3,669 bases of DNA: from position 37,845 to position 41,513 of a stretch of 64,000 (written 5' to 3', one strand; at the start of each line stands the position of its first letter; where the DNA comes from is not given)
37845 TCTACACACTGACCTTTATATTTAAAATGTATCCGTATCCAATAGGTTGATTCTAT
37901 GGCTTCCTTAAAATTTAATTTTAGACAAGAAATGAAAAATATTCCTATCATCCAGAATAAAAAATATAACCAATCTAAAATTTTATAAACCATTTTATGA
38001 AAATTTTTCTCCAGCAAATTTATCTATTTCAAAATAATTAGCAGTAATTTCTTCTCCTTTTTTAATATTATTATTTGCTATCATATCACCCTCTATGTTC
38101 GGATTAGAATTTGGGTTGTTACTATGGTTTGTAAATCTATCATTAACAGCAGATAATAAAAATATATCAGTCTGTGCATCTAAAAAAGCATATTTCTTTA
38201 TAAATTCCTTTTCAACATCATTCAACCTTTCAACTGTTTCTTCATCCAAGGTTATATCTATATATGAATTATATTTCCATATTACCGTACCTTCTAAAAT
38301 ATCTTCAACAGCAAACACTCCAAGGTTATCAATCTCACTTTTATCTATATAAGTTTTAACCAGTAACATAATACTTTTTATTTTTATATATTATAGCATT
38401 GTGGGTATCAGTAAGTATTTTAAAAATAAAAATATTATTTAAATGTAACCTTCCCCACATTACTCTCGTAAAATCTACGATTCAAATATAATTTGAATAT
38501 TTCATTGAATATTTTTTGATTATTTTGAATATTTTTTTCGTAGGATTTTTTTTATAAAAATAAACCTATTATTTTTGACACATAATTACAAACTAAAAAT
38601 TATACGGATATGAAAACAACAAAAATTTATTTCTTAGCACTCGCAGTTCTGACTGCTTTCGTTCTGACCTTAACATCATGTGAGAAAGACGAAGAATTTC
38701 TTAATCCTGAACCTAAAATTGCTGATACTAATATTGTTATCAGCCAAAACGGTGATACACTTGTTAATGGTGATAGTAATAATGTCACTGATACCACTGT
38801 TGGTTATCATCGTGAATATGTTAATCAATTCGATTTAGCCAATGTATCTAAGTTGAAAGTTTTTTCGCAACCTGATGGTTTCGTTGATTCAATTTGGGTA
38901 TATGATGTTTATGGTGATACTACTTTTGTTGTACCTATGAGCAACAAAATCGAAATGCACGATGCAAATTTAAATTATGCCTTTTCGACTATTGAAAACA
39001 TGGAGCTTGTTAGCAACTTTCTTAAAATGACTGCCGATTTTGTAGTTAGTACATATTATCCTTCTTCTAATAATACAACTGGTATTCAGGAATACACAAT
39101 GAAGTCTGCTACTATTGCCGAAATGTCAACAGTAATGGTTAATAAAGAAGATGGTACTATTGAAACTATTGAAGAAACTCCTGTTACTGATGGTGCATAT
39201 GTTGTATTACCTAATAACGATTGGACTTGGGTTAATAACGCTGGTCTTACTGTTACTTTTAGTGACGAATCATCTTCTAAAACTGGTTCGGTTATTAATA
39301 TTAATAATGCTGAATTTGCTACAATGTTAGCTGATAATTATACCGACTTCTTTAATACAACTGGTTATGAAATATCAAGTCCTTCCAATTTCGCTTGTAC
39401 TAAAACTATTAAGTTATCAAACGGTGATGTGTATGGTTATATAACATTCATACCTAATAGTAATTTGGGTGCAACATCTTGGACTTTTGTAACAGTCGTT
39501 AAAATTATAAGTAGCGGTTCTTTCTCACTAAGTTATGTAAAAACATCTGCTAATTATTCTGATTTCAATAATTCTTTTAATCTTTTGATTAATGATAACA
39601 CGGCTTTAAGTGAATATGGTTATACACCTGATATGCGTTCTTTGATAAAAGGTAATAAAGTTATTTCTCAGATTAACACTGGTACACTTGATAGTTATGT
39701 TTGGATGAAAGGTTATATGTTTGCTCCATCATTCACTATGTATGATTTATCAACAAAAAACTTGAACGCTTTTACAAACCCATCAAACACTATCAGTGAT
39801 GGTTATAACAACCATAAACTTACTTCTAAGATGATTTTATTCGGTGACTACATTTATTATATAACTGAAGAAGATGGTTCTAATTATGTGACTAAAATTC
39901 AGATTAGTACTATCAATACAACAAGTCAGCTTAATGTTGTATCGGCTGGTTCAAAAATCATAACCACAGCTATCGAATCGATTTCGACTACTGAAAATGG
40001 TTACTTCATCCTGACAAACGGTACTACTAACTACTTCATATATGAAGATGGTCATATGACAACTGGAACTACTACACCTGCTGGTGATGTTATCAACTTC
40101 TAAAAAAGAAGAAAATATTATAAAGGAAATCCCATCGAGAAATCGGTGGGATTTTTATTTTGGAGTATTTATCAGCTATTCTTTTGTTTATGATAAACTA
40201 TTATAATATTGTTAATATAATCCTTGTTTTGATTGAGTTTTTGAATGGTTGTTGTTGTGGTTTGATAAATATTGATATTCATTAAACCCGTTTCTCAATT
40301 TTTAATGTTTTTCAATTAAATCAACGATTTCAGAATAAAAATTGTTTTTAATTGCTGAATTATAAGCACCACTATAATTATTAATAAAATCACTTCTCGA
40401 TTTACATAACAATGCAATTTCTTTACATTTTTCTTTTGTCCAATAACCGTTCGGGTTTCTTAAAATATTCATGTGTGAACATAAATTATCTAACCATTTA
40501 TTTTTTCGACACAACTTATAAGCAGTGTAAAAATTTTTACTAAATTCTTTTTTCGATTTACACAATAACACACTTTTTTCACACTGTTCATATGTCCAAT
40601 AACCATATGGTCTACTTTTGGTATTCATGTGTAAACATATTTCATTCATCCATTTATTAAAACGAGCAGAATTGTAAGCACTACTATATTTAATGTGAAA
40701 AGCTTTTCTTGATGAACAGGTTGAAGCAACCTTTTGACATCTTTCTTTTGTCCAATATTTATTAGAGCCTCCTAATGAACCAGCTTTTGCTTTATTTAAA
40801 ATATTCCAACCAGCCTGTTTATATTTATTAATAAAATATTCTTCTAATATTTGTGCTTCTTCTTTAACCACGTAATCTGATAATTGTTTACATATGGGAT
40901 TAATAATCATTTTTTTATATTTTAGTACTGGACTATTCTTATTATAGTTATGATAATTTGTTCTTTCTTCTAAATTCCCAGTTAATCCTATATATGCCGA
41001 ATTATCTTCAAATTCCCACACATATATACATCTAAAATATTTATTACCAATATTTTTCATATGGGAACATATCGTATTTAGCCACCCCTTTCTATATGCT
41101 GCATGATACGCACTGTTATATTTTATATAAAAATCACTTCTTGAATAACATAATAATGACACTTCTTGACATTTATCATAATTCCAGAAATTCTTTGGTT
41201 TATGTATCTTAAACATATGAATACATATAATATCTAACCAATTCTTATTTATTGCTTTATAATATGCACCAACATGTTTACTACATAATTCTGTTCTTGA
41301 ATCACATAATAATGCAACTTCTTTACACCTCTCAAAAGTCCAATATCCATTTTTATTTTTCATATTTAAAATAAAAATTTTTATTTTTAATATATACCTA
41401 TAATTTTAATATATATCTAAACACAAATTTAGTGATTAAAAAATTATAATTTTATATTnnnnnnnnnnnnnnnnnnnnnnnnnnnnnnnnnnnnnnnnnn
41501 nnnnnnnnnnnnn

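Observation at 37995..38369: Minimal SET-domain lysine methyltransferase in a phage-like genome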

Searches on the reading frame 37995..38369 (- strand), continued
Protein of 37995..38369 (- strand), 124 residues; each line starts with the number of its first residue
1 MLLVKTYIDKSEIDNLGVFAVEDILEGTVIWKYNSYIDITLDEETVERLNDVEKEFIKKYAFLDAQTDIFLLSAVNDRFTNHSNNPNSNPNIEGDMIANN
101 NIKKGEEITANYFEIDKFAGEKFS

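Call 82: search_protein_families(library=phrogs, proteins=[L090:4630-5619:+, L090:7302-8012:+, L090:6335-6787:+, L091:6658-7398:+, L092:6377-7294:+, L098:4666-6789:+, L104:4981-5985:+, L104:6497-8302:+, L095:6589-7380:+, L099:4453-5169:+], max_evalue=0.00001)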
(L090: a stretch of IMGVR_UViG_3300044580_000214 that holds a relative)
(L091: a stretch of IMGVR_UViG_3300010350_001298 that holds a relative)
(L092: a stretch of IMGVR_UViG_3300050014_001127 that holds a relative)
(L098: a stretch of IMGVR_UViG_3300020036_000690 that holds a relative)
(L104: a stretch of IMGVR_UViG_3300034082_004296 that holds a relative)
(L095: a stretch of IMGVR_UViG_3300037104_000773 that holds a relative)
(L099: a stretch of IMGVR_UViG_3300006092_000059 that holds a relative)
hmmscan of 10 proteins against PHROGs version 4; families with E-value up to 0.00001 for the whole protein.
L090:4630-5619:+ (329 aa): 1 family
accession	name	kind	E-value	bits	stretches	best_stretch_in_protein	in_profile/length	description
phrog_540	-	DNA, RNA and nucleotide metabolism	2.7e-61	208.9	1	1-307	292-596/715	nucleotide-sugar epimerase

L090:7302-8012:+ (236 aa): 0 families

L090:6335-6787:+ (150 aa): 1 family
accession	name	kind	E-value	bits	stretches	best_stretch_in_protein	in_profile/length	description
phrog_2650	-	unknown function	1.9e-16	61.3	1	28-140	5-126/192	-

L091:6658-7398:+ (246 aa): 1 family
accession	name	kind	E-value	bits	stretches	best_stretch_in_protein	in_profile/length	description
phrog_4717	-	DNA, RNA and nucleotide metabolism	1.3e-83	281.5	1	1-206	1-208/250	tRNA-His guanylyltransferase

L092:6377-7294:+ (305 aa): 1 family
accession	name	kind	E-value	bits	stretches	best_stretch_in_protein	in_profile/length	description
phrog_7313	-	unknown function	1.7e-44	153.4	2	4-205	2-195/264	-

L098:4666-6789:+ (707 aa): 1 family
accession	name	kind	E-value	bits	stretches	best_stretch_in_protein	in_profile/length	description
phrog_6681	-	head and packaging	3.1e-126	423.6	1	45-689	78-745/758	terminase large subunit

L104:4981-5985:+ (334 aa): 2 families
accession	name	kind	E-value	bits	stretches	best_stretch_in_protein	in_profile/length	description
phrog_86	-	DNA, RNA and nucleotide metabolism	8e-74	250.1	1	4-331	63-397/504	ribonucleoside diphosphate reductase small subunit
phrog_30939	-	DNA, RNA and nucleotide metabolism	9e-28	97.6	1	26-321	30-321/977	ribonucleotide reductase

L104:6497-8302:+ (601 aa): 10 families
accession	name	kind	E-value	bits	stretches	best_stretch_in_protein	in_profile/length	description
phrog_84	-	DNA, RNA and nucleotide metabolism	5.9e-153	512.2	1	29-600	202-795/975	ribonucleoside-diphosphate reductase large subunit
phrog_30939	-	DNA, RNA and nucleotide metabolism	4.8e-88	297.1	1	66-579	470-959/977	ribonucleotide reductase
phrog_3844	-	moron, auxiliary metabolic gene and host takeover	1.4e-50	173.6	2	398-599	308-449/451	NrdA-like aerobic NDP reductase large subunit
phrog_12229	-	DNA, RNA and nucleotide metabolism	9.3e-47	160.7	2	22-166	5-148/577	ribonucleotide reductase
phrog_3987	-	DNA, RNA and nucleotide metabolism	1.9e-44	153.1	2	42-222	165-348/467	ribonucleotide reductase large subunit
phrog_29665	-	unknown function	1.7e-31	110.3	1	277-412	3-150/150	-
phrog_6132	-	DNA, RNA and nucleotide metabolism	6.3e-21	76.1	1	63-168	183-290/530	ribonucleotide reductase large subunit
phrog_33412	-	unknown function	2.8e-17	63.8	1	516-580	57-122/140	-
phrog_367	-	DNA, RNA and nucleotide metabolism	8.3e-15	55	1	212-573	314-644/701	ribonucleotide reductase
phrog_22953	-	DNA, RNA and nucleotide metabolism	1.8e-13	51.9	1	130-221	4-96/201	ribonucleotide reductase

L095:6589-7380:+ (263 aa): 2 families
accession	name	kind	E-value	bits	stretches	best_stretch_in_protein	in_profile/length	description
phrog_655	-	DNA, RNA and nucleotide metabolism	2.3e-35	124.1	1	4-261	24-234/343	homing endonuclease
phrog_10088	-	DNA, RNA and nucleotide metabolism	7.7e-11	42.8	1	7-83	1-71/331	homing endonuclease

L099:4453-5169:+ (238 aa): 2 families
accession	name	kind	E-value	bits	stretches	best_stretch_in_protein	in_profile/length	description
phrog_22739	-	moron, auxiliary metabolic gene and host takeover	4.8e-11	43.3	1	4-199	2-201/327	GtrB-like O-antigen conversion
phrog_22088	-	unknown function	1.6e-06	28.4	1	6-102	62-161/377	-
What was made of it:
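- Closest known: SET-domain proteins already annotated in uncultured Caudovirales phages. Same: Their neighbours are phage genes (call 82).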

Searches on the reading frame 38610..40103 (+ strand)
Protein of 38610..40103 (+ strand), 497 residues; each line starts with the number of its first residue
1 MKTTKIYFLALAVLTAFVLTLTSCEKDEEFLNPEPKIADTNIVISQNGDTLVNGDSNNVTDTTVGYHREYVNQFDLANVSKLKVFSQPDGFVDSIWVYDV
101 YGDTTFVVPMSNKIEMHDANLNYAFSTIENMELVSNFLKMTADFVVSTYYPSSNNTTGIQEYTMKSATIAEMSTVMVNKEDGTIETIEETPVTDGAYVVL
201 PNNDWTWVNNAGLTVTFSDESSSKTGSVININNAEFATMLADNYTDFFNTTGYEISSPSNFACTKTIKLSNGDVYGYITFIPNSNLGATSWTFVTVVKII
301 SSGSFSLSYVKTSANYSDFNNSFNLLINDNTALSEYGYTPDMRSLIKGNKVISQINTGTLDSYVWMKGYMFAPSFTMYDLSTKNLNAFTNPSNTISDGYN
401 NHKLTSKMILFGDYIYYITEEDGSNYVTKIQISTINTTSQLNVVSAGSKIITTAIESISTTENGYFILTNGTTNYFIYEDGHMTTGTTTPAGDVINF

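Call 11: search_protein_families(library=pfam, proteins=[window:38610-40103:+], max_evalue=0.001)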
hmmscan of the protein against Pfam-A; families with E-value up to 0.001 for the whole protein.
window:38610-40103:+ (497 aa): 0 families

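Call 12: search_protein_families(library=phrogs, proteins=[window:38610-40103:+], max_evalue=0.001)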
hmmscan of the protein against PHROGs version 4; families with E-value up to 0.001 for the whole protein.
window:38610-40103:+ (497 aa): 0 families

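Call 54: search_protein_families(library=padloc, proteins=[window:38610-40103:+], max_evalue=0.01)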
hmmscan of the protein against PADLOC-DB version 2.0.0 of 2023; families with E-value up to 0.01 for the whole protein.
window:38610-40103:+ (497 aa): 0 families

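Call 77: search_protein_families(library=ncbifam, proteins=[window:38610-40103:+], max_evalue=1)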
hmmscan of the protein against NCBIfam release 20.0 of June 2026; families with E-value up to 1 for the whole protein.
window:38610-40103:+ (497 aa): 1 family
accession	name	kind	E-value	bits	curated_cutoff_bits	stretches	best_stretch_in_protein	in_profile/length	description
NF006740.0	PRK09268.1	equivalog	0.087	11.8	539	1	168-215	244-290/431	acetyl-CoA C-acetyltransferase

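Call 78: search_protein_families(library=pfam, proteins=[window:38610-40103:+], max_evalue=5)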
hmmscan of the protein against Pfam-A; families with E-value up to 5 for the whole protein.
window:38610-40103:+ (497 aa): 1 family
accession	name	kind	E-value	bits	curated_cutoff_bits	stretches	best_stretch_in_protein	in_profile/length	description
PF18513.6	Pro_sub2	-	0.0065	17.1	25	1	221-263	16-57/88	Prodomain subtilisin 2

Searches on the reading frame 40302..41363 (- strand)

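Call 11: search_protein_families(library=pfam, proteins=[window:40302-41363:-], max_evalue=0.001)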
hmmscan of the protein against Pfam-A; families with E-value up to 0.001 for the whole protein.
window:40302-41363:- (353 aa): 1 family
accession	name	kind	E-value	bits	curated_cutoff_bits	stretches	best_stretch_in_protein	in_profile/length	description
PF01541.30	GIY-YIG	-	1.3e-07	32.3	22.6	1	112-183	3-74/78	GIY-YIG catalytic domain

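Call 12: search_protein_families(library=phrogs, proteins=[window:40302-41363:-], max_evalue=0.001)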
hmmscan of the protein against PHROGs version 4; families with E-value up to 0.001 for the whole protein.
window:40302-41363:- (353 aa): 1 family
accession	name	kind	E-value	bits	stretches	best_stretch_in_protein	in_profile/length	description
phrog_20046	-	unknown function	4.9e-65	221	2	55-351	1-294/302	-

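Call 54: search_protein_families(library=padloc, proteins=[window:40302-41363:-], max_evalue=0.01)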
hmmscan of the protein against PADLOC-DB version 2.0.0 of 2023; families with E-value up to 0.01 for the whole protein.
window:40302-41363:- (353 aa): 1 family
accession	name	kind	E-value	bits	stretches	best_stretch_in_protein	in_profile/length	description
PDLC04925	PDC-S14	-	0.0042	14.1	1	119-193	76-143/301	-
